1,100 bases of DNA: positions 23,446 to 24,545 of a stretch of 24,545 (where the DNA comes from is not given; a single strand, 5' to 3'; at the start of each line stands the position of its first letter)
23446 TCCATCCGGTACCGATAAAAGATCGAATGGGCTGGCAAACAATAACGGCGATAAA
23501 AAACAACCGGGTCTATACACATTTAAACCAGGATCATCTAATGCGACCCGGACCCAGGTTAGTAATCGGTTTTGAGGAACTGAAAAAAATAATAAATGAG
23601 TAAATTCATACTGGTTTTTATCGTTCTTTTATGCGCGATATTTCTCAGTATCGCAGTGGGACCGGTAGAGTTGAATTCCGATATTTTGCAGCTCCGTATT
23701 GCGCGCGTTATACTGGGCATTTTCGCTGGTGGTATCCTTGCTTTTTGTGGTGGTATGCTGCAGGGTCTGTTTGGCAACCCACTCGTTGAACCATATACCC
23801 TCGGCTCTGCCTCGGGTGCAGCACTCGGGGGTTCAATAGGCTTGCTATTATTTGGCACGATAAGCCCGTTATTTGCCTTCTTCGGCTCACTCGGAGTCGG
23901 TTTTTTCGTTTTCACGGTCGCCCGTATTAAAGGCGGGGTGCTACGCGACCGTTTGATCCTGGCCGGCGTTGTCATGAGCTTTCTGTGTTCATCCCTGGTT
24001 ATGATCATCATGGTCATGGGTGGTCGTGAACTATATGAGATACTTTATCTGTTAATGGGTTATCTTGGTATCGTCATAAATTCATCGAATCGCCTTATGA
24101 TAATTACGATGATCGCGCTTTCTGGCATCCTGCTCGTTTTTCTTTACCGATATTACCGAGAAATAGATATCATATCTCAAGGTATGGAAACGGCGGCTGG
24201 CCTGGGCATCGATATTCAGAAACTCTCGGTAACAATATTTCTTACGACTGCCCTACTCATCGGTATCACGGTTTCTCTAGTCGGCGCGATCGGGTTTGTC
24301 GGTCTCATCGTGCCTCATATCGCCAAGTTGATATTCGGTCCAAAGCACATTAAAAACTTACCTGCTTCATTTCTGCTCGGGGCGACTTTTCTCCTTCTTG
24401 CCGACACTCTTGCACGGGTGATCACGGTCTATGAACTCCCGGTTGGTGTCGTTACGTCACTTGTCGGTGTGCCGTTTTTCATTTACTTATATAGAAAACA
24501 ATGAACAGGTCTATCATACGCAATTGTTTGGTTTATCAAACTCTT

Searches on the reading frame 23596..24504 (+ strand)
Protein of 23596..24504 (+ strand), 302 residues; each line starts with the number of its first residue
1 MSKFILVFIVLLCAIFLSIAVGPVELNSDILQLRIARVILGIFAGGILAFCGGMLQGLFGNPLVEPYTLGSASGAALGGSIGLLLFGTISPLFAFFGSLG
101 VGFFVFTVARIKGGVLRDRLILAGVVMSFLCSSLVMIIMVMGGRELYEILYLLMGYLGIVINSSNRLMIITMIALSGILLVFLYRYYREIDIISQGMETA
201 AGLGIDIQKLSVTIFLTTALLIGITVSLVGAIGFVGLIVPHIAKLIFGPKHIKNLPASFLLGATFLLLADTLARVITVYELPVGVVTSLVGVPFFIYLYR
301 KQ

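Call 40: find_encoding_contigs(protein=window:23596-24504:+, flank=10000, max_places=1)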
Protein window:23596-24504:+ (302 aa): 10 contigs read that carry it; 1 place shown.
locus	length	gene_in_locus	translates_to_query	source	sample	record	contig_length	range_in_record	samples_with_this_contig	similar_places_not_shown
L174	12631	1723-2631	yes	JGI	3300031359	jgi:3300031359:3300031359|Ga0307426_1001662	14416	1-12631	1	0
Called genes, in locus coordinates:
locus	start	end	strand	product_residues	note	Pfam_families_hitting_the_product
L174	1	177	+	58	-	?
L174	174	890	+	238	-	PF04773:FecR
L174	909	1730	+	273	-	PF01497:Peripla_BP_2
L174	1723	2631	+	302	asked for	PF01032:FecCD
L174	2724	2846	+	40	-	-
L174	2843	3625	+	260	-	PF02463:SMC_N (faint), PF00005:ABC_tran, PF13304:AAA_21 (weak)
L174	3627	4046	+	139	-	PF01894:YjbQ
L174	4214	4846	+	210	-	PF13709:DUF4159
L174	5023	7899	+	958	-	-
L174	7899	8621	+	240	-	PF13174:TPR_6 (faint), PF13428:TPR_14 (faint), PF13525:YfiO (faint), PF14559:TPR_19 (faint), PF07719:TPR_2 (faint), PF12895:ANAPC3 (weak)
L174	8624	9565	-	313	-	PF19777:DUF6263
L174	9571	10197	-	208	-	PF00702:Hydrolase, PF12710:HAD (weak), PF13419:HAD_2, PF13242:Hydrolase_like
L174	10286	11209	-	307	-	PF02775:TPP_enzyme_C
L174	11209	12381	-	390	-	PF01855:POR_N, PF17147:PFOR_II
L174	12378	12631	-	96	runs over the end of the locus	PF12838:Fer4_7 (faint), PF12797:Fer4_2 (faint), PF00037:Fer4 (faint), PF12837:Fer4_6 (faint), PF13237:Fer4_10 (weak), PF14697:Fer4_21 (weak)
